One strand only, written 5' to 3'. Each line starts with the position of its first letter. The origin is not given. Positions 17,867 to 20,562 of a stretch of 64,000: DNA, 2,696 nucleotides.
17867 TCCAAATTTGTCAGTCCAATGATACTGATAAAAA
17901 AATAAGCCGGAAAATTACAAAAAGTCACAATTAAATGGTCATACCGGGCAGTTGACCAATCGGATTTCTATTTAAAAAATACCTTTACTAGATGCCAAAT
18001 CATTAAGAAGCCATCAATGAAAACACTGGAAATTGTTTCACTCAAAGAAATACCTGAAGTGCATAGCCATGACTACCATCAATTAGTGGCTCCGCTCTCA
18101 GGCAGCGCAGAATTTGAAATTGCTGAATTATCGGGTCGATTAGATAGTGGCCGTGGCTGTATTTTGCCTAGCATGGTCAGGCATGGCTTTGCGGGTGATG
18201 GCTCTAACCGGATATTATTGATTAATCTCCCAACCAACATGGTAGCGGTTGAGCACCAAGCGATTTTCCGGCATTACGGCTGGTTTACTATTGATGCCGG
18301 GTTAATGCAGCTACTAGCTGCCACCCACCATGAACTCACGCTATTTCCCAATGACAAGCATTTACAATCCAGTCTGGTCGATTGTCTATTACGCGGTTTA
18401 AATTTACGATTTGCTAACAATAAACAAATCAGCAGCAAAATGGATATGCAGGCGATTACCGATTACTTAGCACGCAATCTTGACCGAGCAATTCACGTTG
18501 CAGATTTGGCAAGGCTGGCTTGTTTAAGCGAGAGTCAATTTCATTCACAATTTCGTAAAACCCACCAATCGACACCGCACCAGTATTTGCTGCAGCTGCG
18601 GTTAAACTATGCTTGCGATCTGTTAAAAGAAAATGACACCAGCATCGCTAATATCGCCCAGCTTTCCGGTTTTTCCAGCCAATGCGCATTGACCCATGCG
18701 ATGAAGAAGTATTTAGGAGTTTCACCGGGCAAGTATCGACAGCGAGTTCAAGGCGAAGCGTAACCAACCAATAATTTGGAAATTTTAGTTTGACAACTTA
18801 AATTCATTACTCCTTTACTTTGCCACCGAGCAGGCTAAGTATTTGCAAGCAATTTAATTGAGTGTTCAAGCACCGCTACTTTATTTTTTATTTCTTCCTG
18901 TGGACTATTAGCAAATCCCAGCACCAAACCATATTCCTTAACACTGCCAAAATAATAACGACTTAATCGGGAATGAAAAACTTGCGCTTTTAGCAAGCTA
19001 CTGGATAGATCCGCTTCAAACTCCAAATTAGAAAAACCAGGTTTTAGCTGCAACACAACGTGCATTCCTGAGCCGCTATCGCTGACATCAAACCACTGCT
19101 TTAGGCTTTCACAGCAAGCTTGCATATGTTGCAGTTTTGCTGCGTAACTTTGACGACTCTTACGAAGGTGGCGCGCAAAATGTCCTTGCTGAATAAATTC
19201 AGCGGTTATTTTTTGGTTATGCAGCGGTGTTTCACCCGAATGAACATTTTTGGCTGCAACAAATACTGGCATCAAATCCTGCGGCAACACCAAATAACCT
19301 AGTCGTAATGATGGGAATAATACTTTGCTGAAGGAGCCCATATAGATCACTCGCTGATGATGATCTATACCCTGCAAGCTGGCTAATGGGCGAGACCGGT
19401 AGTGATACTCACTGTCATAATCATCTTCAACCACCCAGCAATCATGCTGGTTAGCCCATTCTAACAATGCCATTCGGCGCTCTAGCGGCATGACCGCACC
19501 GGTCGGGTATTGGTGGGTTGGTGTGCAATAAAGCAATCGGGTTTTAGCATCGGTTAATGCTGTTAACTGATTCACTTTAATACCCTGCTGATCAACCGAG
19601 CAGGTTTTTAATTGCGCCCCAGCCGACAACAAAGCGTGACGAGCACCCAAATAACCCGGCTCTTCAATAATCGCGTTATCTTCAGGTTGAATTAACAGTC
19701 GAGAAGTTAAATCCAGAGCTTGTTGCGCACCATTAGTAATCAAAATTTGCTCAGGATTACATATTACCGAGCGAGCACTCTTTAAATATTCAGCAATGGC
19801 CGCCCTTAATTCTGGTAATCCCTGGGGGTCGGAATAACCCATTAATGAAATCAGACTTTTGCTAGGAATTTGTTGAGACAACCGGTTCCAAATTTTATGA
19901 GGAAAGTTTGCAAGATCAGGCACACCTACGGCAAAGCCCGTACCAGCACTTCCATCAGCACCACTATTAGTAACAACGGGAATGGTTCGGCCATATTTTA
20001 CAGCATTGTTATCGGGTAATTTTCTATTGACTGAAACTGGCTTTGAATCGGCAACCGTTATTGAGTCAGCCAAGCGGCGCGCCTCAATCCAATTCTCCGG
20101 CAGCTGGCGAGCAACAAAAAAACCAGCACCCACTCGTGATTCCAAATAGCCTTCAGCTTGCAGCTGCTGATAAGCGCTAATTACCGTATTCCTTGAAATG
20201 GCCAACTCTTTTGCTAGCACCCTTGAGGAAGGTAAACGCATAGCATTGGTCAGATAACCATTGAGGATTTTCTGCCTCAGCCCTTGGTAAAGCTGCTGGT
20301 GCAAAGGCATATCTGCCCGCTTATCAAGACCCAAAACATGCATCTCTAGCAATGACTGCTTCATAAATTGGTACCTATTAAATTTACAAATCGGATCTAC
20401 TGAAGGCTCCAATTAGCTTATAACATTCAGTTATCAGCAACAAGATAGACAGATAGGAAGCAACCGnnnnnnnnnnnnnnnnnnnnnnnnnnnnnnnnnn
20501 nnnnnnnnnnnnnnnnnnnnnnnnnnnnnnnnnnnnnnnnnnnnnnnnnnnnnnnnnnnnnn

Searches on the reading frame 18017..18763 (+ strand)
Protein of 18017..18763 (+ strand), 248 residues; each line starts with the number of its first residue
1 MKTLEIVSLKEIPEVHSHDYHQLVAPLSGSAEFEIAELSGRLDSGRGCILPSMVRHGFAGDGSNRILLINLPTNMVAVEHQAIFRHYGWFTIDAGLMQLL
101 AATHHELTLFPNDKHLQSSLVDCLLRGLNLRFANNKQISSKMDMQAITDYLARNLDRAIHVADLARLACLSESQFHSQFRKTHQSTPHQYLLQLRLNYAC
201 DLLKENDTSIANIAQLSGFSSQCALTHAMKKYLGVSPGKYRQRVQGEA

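Call 7: search_protein_families(library=ncbifam, proteins=[window:18017-18763:+], max_evalue=0.00001)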
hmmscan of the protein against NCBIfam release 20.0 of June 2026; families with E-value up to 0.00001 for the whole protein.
window:18017-18763:+ (248 aa): 22 families
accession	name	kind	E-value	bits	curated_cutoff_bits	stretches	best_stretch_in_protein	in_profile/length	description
NF006902.0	PRK09393.1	equivalog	2.2e-19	69.8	425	1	139-245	217-323/327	transcriptional regulator FtrA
NF007693.0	PRK10371.1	equivalog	7.7e-17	61.4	253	1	142-245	198-301/309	transcriptional regulator MelR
NF052371.1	TransRegGbdRPseu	equivalog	9.6e-15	54.5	480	1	141-245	224-328/365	choline metabolism transcriptional regulator GbdR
TIGR04094.1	adjacent_YSIRK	equivalog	2.4e-14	53.1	200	1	143-241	286-383/383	YSIRK-targeted surface antigen transcriptional regulator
NF007860.0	PRK10572.1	equivalog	3e-14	52.5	208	1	115-245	152-286/292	arabinose operon transcriptional regulator AraC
NF033869.1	viru_reg_Rsp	equivalog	1.7e-13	49.9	400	1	103-245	105-250/701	AraC family transcriptional regulator Rsp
NF047455.1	TF_Staph_AryK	equivalog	2e-13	49.5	850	1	134-245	149-260/759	transcriptional regulator AryK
NF040475.1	chlor_reg_RclR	equivalog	5.9e-13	48.8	400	1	157-245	192-280/284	reactive chlorine-specific transcriptional regulator RclR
NF010028.0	PRK13503.1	equivalog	2.4e-12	46.8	288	1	125-245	154-274/278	HTH-type transcriptional activator RhaS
NF012144.2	ramA_TF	equivalog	1e-10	42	180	1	144-243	7-106/108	RamA family antibiotic efflux transcriptional regulator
NF007633.0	PRK10296.1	equivalog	6.6e-10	38.9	264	1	164-245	195-276/280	transcriptional regulator ChbR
NF047788.1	TransRegPocR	equivalog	1e-09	38.1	500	1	137-245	184-292/296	transcriptional regulator PocR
NF041686.2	ant_diox_reg_AndR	equivalog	1.1e-09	38.3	350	1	114-239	185-316/321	anthranilate 1,2-dioxygenase regulatory protein AndR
NF008564.0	PRK11511.1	equivalog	1.7e-09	37.9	202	1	142-247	9-115/127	MDR efflux pump AcrAB transcriptional activator MarA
NF007243.0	PRK09685.1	equivalog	2.8e-09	36.8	199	1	23-244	75-302/303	transcriptional regulator FeaR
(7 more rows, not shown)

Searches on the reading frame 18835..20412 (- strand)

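Call 7: search_protein_families(library=ncbifam, proteins=[window:18835-20412:-], max_evalue=0.00001)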
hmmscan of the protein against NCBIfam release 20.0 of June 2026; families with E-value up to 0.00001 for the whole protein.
window:18835-20412:- (525 aa): 65 families (the best 25 are shown)
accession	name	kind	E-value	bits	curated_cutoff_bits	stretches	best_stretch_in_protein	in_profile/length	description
NF052281.1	rhizopine_MocR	equivalog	2.9e-142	474.7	650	1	22-517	4-477/479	rhizopine catabolism transcriptional regulator MocR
NF052282.1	PLP_TF_PdxR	equivalog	4.4e-135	451.2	320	1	36-515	1-447/448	MocR-like pyridoxine biosynthesis transcription factor PdxR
NF052285.1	GABA_TF_GabR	exception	1e-93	314.7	600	2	166-517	103-454/456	MocR-like transcriptional regulator GabR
NF052290.2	MocR_like_YczR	exception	1e-62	212.4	487.4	2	187-452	132-396/458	MocR-like transcription factor YczR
NF052286.1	ecto_TF_EhuR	exception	3.7e-51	174.1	480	2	176-470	118-402/458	MocR-like ectoine utilization transcription factor EhuR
TIGR04461.1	endura_MppQ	equivalog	3.9e-39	134.8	540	1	191-505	48-366/392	enduracididine biosynthesis enzyme MppQ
NF041364.1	GntC_guanitoxin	equivalog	6.1e-36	124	415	1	174-457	16-300/356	guanitoxin biosynthesis PLP-dependent (S)-gamma-hydroxy-L-arginine cyclodehydratase GntC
NF012025.0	PRK15481.1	equivalog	1.3e-28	99.9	573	2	146-456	77-374/432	MocR-like B6 salvage transcription factor PtsJ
NF004770.0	PRK06108.1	subfamily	4.9e-28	98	422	1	193-437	69-310/396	pyridoxal phosphate-dependent aminotransferase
NF005816.0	PRK07682.1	equivalog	1.4e-22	79.9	620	1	189-433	58-304/390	aminotransferase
TIGR01141.1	hisC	equivalog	1.8e-21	76.4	276.55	1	171-430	31-280/349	histidinol-phosphate transaminase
NF006514.0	PRK08960.1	equivalog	3.1e-20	72.4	554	1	192-382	64-254/388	pyridoxal phosphate-dependent aminotransferase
NF041091.1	asp_aminotase_Arch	equivalog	3.6e-20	72.1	550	1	160-381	32-251/376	aspartate aminotransferase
TIGR03947.1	viomycin_VioD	equivalog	1.3e-19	70.4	390.9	1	192-387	46-237/359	capreomycidine synthase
NF005732.0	PRK07550.1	equivalog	2.6e-19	69.5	366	1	189-448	62-322/389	aminotransferase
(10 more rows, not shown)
